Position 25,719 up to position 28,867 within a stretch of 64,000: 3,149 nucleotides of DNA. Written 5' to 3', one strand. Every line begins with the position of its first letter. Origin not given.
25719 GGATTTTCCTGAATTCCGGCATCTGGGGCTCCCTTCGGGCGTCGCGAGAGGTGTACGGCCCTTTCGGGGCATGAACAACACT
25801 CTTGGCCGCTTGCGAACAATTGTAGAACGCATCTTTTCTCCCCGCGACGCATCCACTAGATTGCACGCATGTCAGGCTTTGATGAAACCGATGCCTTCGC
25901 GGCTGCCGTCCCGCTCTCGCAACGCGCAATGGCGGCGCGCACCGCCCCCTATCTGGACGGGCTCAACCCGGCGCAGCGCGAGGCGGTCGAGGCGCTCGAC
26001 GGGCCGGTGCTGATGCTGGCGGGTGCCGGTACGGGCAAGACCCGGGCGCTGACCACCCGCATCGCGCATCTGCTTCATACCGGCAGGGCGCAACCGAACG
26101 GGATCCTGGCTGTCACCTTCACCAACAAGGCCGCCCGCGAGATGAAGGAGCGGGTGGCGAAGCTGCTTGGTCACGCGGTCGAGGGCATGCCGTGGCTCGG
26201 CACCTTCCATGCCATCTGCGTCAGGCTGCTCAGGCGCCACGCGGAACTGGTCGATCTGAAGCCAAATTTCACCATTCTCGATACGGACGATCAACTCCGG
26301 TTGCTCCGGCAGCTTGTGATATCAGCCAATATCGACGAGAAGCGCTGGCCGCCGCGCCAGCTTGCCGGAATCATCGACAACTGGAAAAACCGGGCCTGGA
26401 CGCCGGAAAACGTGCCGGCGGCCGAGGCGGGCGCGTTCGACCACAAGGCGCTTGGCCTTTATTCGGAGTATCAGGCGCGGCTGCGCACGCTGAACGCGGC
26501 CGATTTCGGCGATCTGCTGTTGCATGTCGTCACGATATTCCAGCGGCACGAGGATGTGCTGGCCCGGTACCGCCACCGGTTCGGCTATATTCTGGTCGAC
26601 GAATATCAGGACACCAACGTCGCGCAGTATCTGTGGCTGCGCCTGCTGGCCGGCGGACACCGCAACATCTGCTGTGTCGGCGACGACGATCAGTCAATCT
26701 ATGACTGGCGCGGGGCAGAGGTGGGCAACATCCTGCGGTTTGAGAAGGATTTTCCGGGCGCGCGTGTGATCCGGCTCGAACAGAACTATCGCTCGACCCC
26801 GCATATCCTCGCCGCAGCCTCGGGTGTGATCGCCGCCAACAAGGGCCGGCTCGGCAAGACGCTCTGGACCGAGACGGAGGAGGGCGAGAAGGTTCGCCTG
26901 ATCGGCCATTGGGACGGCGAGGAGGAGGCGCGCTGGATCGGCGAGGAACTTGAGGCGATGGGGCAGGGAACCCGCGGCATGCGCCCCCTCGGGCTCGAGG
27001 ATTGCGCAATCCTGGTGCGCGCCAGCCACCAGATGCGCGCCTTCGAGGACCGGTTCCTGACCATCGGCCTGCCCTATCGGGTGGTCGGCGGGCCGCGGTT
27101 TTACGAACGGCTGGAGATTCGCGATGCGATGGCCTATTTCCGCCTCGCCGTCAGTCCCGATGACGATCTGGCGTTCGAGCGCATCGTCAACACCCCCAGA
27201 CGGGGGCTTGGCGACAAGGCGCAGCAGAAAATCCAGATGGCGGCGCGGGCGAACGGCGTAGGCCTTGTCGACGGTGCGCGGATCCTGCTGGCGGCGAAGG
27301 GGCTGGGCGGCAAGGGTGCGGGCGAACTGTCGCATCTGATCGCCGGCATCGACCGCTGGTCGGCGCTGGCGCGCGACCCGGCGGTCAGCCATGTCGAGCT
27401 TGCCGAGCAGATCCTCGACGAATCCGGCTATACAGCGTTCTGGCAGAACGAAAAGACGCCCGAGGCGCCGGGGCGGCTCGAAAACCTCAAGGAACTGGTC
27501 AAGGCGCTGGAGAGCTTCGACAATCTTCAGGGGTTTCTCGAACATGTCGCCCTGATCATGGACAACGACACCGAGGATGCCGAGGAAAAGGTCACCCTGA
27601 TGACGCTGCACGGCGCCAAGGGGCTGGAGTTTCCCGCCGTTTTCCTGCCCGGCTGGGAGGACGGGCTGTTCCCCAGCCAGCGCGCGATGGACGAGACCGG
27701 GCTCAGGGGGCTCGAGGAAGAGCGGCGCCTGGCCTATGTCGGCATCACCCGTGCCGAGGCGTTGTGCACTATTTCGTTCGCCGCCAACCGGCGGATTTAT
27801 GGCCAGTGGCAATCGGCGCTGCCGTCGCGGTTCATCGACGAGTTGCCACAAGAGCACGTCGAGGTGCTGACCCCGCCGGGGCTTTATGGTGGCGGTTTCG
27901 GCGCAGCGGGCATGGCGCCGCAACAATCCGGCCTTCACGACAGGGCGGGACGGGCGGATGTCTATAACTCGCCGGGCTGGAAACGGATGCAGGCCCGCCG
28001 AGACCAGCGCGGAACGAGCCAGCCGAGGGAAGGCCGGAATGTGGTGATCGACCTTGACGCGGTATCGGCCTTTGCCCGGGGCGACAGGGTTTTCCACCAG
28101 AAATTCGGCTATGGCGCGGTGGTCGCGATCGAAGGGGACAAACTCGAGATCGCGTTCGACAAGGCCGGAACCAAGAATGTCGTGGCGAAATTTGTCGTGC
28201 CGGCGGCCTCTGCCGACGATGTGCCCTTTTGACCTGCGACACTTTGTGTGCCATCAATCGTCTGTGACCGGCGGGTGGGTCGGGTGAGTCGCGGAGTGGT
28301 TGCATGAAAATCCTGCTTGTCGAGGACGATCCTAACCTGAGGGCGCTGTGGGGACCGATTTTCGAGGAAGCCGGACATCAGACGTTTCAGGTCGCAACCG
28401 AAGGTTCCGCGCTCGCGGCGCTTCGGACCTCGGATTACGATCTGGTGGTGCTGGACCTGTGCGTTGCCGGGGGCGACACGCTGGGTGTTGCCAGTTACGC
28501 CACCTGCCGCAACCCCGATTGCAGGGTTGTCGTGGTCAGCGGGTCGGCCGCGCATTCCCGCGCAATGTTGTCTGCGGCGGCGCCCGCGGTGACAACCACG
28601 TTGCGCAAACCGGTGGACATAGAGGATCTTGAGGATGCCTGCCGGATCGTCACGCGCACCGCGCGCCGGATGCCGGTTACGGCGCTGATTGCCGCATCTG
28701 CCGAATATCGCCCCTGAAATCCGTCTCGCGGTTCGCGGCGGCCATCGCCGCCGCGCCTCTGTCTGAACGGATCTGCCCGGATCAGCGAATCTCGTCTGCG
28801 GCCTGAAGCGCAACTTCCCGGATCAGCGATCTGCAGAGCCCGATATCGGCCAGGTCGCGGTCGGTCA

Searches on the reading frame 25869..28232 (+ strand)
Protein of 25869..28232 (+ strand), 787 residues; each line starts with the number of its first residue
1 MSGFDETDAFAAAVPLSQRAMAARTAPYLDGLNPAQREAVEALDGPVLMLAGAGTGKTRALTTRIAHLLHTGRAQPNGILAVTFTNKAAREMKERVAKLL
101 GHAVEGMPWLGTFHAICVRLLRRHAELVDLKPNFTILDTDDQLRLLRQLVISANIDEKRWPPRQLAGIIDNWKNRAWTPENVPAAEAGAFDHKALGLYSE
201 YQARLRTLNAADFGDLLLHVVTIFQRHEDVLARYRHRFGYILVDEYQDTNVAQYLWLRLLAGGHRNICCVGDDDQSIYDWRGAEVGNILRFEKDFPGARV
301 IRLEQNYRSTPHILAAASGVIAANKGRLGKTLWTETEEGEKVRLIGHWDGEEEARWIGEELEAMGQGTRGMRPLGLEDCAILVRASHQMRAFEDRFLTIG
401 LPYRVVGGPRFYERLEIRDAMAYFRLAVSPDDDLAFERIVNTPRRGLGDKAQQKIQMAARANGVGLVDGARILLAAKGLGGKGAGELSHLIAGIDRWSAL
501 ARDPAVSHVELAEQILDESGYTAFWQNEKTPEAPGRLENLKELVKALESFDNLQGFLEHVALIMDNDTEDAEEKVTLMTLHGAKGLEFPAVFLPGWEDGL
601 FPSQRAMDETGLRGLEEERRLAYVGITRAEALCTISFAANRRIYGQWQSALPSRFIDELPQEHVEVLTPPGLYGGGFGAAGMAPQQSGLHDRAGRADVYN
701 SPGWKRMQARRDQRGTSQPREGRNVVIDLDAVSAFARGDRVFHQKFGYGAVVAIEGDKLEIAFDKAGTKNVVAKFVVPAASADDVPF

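Call 51: find_encoding_contigs(protein=window:25869-28232:+, flank=3000, max_places=3)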
Protein window:25869-28232:+ (787 aa): no gene with exactly this product is on record in the collection.

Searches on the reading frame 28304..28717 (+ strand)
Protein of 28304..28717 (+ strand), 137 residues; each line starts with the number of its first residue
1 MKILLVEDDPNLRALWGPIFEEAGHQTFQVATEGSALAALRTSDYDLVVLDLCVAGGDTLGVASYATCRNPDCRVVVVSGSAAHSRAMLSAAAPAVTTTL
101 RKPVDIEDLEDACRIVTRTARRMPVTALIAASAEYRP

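Call 8: search_protein_families(library=pfam, proteins=[window:28304-28717:+], max_evalue=0.01)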
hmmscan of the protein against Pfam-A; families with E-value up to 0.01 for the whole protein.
window:28304-28717:+ (137 aa): 1 family
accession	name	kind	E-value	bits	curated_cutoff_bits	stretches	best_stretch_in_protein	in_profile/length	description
PF00072.30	Response_reg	-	5.5e-13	49.5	30.2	1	3-112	1-109/111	Response regulator receiver domain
